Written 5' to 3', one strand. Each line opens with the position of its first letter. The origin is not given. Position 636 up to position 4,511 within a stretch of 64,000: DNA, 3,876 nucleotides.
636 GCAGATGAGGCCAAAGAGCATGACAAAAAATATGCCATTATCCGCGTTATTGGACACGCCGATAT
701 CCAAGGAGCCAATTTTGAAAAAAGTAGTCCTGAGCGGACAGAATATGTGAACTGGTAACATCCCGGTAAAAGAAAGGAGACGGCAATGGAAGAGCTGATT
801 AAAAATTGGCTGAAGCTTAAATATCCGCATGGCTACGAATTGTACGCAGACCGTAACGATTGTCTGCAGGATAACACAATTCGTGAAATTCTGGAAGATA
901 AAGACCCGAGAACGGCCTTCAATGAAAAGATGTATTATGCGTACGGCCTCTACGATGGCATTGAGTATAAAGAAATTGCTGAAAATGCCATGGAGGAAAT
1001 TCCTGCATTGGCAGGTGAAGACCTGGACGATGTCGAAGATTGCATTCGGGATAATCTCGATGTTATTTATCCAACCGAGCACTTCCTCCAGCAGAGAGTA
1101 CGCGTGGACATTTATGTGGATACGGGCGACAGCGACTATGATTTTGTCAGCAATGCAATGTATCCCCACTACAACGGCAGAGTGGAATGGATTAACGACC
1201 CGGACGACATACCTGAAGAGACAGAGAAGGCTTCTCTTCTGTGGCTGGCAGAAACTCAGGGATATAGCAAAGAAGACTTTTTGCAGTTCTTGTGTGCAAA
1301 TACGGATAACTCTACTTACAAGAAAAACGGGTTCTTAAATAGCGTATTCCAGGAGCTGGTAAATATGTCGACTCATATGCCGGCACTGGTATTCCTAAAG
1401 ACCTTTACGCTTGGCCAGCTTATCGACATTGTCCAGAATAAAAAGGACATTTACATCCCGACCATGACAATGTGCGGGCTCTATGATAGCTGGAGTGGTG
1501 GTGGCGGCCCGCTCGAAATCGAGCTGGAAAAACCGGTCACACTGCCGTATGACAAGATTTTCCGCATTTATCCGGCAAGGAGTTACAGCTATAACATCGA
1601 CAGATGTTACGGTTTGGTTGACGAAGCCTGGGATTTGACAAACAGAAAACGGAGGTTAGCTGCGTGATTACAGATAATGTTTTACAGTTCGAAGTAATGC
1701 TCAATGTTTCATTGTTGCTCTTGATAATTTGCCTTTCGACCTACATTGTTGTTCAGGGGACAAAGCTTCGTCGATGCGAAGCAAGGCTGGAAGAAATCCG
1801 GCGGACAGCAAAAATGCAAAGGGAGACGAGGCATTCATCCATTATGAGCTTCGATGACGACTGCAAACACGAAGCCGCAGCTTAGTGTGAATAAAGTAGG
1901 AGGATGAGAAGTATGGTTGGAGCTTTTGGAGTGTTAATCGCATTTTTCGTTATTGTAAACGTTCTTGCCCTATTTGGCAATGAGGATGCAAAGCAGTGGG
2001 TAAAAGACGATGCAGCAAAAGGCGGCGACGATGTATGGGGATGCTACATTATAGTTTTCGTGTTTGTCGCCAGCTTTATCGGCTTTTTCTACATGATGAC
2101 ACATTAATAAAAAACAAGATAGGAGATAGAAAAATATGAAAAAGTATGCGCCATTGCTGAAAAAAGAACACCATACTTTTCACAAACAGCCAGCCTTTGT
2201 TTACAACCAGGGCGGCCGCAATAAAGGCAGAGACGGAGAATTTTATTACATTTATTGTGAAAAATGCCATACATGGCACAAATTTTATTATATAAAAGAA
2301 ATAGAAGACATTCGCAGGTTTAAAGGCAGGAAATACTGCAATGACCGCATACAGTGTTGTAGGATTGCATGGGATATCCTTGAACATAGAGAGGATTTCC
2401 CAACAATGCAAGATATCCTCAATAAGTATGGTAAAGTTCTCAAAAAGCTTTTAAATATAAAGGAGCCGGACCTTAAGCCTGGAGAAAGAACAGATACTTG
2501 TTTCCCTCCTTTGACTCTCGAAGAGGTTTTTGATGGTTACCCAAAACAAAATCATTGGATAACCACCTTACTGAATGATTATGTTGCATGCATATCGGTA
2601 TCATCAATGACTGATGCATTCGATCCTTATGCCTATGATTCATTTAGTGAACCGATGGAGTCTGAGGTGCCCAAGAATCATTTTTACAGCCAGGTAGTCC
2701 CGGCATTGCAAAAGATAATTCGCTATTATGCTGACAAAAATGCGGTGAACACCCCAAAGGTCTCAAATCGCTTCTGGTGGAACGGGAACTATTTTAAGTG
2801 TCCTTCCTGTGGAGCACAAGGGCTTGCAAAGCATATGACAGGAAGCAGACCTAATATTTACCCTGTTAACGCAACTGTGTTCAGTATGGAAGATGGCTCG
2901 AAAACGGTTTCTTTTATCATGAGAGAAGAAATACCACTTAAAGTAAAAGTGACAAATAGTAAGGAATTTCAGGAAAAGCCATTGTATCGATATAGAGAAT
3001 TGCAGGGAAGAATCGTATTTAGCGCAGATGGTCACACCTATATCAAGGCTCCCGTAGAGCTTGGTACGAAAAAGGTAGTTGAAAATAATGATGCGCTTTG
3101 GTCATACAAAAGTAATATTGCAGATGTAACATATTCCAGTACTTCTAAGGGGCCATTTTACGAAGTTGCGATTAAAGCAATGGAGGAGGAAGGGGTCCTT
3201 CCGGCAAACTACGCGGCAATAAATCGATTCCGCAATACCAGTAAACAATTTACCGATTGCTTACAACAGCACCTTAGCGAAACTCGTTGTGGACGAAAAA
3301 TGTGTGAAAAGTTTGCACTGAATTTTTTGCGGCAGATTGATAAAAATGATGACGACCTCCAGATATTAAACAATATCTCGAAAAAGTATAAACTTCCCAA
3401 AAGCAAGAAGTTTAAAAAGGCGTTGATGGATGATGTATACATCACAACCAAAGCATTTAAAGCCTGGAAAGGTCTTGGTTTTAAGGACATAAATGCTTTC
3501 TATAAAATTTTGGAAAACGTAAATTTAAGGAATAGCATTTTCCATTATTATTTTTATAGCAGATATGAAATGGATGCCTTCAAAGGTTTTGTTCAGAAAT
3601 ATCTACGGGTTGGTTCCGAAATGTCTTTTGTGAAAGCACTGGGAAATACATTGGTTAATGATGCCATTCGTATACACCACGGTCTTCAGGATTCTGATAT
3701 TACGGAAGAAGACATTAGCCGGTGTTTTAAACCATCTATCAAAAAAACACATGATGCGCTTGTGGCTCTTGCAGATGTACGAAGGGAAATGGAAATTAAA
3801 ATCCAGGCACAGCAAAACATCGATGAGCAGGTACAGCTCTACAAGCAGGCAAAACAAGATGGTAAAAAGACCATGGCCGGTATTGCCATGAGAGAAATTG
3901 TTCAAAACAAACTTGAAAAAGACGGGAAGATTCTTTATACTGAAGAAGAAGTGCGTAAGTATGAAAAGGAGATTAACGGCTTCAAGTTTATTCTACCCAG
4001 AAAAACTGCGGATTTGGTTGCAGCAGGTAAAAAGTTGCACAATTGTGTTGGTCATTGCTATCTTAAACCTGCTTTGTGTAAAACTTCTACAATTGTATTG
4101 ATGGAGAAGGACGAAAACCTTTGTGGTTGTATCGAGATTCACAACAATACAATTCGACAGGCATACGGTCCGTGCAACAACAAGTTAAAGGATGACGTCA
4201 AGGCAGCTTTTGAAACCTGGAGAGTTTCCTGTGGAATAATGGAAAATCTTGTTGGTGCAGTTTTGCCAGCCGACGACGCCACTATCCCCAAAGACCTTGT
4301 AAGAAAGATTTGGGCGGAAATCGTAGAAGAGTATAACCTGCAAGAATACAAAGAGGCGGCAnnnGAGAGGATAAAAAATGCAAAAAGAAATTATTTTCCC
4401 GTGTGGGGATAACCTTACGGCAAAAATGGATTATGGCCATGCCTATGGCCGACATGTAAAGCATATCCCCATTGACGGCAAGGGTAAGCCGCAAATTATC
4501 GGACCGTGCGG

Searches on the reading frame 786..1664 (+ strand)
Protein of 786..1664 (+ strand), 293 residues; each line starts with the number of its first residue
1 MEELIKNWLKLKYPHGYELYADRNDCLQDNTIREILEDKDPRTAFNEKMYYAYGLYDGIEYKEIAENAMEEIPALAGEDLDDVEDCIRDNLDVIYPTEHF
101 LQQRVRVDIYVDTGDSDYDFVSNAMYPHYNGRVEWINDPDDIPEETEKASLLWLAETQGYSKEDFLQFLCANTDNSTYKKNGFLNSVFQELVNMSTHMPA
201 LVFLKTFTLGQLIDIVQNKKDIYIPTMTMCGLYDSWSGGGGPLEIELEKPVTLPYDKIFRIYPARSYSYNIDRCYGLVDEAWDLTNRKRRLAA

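Call 60: search_protein_families(library=phrogs, proteins=[window:786-1664:+], max_evalue=0.00001)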
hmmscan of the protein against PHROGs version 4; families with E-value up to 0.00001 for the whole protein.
window:786-1664:+ (293 aa): 1 family
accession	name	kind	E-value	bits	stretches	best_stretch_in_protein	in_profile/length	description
phrog_23767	-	unknown function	3.8e-34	119.7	1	18-283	36-291/303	-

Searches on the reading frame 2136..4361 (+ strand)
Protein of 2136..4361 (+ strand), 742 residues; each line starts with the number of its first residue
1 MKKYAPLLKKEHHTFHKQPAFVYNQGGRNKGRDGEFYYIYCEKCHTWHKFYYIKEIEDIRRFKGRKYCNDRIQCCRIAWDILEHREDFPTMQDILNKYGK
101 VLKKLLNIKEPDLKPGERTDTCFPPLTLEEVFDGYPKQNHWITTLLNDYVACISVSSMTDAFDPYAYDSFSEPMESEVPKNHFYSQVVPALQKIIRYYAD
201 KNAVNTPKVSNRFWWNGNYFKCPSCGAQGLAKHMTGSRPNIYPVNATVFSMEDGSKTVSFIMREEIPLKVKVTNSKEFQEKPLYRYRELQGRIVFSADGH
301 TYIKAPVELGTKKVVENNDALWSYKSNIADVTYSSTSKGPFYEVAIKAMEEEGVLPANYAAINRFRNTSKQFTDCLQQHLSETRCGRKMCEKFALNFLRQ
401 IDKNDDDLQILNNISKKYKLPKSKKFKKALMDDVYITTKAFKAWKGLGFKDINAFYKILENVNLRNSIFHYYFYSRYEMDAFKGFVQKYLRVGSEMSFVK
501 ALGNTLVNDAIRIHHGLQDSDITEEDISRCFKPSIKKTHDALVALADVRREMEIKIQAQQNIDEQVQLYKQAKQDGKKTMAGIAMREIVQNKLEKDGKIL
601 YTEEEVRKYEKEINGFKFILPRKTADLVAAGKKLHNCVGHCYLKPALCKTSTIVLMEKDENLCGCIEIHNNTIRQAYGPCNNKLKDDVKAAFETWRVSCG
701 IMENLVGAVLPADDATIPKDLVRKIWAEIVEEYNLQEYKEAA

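Call 60: search_protein_families(library=phrogs, proteins=[window:2136-4361:+], max_evalue=0.00001)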
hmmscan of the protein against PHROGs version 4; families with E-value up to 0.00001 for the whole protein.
window:2136-4361:+ (742 aa): 4 families
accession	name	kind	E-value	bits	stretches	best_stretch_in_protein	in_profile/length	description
phrog_16315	-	unknown function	9.9e-18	65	1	594-687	408-504/532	-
phrog_3169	-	unknown function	1.8e-12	48.1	1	598-698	362-465/474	-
phrog_7484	-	unknown function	3.5e-11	43.5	1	562-696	320-440/450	-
phrog_8470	-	unknown function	6.6e-08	32.8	1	577-695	438-547/567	-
